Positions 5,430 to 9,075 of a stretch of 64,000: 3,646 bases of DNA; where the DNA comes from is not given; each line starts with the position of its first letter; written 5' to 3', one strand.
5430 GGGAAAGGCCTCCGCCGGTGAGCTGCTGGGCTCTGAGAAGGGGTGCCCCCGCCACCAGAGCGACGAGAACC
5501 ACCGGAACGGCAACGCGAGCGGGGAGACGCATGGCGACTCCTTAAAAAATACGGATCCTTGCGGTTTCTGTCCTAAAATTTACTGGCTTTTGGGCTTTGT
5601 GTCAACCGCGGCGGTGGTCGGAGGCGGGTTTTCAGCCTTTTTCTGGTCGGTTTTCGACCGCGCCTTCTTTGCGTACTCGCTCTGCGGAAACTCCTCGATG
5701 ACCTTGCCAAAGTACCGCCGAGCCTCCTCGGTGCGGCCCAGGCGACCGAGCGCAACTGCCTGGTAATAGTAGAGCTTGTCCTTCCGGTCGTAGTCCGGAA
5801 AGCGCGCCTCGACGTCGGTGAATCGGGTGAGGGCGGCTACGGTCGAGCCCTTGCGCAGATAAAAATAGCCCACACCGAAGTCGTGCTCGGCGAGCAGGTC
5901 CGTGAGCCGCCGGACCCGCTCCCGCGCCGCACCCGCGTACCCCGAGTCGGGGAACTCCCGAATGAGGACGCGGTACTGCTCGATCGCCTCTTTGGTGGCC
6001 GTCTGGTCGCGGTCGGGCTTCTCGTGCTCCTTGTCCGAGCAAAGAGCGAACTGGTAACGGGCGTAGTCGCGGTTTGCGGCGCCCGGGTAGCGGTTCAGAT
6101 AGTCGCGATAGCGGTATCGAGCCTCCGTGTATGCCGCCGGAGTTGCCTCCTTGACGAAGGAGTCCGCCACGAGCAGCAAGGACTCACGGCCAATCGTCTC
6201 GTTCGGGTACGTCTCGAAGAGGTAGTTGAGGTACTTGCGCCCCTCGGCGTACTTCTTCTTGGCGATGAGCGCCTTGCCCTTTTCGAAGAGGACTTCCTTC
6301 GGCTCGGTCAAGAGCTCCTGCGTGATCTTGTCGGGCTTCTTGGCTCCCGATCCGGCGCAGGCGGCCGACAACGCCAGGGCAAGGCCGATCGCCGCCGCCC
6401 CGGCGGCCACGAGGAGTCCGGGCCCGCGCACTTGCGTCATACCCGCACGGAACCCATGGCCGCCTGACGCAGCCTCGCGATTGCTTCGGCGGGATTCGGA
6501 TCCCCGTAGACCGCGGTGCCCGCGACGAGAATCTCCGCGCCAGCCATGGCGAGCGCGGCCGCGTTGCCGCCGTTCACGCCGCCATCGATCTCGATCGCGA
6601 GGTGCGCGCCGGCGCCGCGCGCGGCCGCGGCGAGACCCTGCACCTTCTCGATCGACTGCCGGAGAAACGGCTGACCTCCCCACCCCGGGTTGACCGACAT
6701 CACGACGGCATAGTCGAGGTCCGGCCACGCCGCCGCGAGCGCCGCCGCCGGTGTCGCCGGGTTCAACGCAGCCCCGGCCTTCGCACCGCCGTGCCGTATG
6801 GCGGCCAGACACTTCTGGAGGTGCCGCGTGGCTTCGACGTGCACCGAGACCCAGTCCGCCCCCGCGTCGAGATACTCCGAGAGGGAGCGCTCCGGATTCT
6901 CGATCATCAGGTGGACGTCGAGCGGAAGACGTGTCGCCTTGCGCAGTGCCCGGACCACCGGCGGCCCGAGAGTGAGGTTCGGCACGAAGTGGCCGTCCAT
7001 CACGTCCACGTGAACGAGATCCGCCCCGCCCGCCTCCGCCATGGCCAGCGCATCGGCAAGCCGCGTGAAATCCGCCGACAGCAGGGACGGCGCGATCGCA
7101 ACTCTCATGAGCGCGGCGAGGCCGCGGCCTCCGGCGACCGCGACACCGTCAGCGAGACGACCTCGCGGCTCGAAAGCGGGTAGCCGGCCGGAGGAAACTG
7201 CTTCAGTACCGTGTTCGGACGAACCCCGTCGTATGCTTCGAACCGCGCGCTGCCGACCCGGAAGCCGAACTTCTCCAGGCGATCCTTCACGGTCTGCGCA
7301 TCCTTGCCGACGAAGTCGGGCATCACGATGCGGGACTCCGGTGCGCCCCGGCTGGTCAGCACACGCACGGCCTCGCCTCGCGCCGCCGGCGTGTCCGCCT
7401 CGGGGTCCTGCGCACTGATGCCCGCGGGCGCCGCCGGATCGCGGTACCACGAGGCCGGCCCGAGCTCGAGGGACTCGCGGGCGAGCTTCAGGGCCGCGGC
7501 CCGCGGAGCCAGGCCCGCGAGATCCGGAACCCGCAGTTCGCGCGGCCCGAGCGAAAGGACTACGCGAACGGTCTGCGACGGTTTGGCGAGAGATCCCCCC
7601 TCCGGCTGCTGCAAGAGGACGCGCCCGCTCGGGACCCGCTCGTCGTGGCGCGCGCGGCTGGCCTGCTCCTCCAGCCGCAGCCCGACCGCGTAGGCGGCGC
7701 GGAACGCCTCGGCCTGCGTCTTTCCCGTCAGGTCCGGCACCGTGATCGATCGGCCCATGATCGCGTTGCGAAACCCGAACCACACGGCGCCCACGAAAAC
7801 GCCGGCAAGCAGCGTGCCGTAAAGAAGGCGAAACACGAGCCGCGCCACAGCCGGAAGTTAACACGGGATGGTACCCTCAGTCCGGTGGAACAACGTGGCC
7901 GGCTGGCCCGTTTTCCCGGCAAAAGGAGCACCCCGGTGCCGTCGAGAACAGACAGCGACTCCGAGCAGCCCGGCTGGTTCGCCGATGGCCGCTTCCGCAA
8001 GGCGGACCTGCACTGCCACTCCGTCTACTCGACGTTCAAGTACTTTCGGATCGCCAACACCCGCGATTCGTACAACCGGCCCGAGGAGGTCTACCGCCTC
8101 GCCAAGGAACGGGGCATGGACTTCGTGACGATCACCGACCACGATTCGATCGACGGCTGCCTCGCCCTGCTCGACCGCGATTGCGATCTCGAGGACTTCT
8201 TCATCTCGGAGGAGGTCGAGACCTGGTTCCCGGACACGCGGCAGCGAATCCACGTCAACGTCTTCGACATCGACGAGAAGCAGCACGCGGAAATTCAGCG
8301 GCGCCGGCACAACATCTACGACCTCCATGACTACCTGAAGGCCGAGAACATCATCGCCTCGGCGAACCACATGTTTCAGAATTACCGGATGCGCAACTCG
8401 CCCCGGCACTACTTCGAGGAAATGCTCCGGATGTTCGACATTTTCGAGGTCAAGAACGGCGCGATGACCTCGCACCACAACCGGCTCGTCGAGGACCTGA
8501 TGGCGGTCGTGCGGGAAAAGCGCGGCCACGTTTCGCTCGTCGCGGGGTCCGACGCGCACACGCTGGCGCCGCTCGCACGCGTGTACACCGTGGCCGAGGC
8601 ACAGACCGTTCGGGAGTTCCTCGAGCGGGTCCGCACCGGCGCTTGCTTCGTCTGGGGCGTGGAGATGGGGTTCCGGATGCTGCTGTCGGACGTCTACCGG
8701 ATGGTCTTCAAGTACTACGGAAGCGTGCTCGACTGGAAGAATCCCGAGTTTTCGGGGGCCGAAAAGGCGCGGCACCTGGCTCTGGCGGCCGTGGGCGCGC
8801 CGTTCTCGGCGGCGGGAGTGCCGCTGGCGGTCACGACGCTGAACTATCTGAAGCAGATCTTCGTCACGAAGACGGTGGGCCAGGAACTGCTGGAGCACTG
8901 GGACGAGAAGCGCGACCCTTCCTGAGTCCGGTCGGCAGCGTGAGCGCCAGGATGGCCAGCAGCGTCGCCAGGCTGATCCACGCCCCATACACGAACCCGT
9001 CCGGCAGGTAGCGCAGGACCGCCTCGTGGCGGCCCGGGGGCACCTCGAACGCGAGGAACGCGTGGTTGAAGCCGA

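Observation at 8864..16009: Three tandem YfhO-like GT-C-type membrane paralogs directly downstream of uppS-cdsA-dxr-rseP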

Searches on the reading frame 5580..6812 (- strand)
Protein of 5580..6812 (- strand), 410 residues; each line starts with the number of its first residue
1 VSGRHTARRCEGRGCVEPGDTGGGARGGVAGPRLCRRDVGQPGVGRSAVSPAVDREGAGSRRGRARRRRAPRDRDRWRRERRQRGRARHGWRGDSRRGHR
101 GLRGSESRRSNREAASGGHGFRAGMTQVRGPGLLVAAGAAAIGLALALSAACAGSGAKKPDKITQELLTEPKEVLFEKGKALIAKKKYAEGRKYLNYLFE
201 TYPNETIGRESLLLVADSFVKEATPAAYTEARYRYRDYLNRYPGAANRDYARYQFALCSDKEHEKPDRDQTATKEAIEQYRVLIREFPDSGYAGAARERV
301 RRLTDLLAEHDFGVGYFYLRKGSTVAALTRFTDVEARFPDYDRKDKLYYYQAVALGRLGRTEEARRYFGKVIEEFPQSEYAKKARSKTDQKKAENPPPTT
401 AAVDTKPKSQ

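Call 8: search_protein_families(library=pfam, proteins=[window:5580-6812:-], max_evalue=0.001)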
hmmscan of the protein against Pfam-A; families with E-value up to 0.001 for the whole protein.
window:5580-6812:- (410 aa): 6 families
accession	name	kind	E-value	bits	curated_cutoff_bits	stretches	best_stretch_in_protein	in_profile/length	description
PF13525.12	YfiO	-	3.4e-30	105.8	25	1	171-365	4-198/203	Outer membrane lipoprotein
PF13174.12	TPR_6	-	5.5e-15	55.3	26.3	1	348-378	3-33/33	Tetratricopeptide repeat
PF07719.23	TPR_2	-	6.4e-08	32.6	27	1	346-377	2-33/34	Tetratricopeptide repeat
PF13512.12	TPR_18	-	8.9e-07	29.6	21.9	0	172-300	10-145/145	Tetratricopeptide repeat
PF13181.12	TPR_8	-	0.00057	20.3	25.7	0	347-376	3-32/34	Tetratricopeptide repeat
PF00515.34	TPR_1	-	0.00063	19.9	27.8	0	346-377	2-33/34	Tetratricopeptide repeat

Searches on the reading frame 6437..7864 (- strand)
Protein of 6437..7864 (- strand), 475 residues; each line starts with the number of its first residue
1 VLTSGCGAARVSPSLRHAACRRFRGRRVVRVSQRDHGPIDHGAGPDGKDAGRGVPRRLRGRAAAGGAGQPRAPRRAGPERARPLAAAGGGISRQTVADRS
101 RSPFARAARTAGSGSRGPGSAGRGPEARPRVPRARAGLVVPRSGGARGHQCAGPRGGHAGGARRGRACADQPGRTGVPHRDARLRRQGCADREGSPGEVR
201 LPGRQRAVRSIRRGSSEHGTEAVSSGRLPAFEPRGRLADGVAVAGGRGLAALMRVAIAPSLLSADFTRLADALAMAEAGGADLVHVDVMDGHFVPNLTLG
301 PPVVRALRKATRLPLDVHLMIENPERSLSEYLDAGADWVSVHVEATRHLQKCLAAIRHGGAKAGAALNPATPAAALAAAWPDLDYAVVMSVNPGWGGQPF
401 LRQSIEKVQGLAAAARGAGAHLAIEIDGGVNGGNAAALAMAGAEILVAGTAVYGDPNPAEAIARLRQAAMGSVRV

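Call 8: search_protein_families(library=pfam, proteins=[window:6437-7864:-], max_evalue=0.001)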
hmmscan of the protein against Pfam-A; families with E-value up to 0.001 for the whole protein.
window:6437-7864:- (475 aa): 1 family
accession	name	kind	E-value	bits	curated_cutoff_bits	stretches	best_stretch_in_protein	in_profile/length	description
PF00834.25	Ribul_P_3_epim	-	8.3e-70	234.7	21.1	1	257-453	2-198/198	Ribulose-phosphate 3 epimerase family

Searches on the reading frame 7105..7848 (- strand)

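Call 83: search_protein_families(library=pfam, proteins=[window:7105-7848:-], max_evalue=0.001)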
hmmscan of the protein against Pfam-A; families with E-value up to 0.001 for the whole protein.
window:7105-7848:- (247 aa): 1 family
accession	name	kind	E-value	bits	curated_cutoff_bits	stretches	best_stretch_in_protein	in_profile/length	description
PF03793.24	PASTA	-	7.4e-29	99.9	23.2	3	175-236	2-63/64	PASTA domain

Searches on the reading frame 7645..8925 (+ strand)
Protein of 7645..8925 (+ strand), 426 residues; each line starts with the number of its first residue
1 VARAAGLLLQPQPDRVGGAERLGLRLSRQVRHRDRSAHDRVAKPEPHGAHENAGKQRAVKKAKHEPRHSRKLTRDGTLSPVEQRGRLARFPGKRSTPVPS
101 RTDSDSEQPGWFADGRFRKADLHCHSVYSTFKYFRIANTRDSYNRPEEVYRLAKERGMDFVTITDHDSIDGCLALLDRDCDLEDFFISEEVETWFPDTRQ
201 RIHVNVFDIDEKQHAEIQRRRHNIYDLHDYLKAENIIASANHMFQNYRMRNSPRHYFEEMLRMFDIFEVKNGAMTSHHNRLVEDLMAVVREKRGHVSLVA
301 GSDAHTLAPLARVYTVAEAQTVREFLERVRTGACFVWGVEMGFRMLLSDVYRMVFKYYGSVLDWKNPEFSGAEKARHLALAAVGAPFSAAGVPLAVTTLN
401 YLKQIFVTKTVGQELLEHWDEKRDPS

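Call 10: search_protein_families(library=pfam, proteins=[window:7645-8925:+], max_evalue=0.001)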
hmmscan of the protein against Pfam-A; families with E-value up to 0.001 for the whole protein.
window:7645-8925:+ (426 aa): 2 families
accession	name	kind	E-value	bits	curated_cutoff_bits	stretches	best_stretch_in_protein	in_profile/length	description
PF13263.12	PHP_C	-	2.4e-05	24.2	21.3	1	299-334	19-56/56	PHP-associated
PF02811.25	PHP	-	0.00017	22.4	26.4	1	121-186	1-47/164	PHP domain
